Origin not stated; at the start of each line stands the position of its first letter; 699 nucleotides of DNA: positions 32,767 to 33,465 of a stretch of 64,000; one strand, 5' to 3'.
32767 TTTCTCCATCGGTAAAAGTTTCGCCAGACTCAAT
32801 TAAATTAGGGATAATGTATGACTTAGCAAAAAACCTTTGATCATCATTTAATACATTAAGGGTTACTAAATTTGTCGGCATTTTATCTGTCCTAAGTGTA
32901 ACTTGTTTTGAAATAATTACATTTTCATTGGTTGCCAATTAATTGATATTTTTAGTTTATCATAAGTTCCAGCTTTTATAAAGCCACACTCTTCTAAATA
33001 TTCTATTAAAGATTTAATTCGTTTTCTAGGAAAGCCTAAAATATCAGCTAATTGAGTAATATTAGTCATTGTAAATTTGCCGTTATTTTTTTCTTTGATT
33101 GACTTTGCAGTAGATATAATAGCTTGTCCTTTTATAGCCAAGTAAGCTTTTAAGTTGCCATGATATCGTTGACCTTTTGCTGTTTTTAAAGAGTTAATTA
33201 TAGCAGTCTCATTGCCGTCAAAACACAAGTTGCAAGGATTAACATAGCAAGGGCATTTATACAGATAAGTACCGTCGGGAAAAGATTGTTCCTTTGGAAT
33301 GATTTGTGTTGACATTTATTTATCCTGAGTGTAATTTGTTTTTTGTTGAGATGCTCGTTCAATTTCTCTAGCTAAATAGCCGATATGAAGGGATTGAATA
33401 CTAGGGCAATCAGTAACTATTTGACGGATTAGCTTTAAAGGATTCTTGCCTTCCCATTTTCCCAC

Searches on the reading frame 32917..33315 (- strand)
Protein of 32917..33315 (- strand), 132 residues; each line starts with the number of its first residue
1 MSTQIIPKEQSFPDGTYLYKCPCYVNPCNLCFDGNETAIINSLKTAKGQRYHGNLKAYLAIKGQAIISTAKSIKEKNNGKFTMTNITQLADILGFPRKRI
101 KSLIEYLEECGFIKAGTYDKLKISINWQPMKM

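Call 54: search_protein_families(library=pfam, proteins=[window:32917-33315:-], max_evalue=0.01)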
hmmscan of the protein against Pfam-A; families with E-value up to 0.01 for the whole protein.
window:32917-33315:- (132 aa): 2 families
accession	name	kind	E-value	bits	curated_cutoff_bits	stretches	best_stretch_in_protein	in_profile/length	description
PF09107.17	SelB-wing_3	-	0.0011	18.9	23.2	1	86-114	11-39/47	Elongation factor SelB, winged helix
PF13730.12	HTH_36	-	0.0044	17.2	25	1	77-113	21-55/55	Helix-turn-helix domain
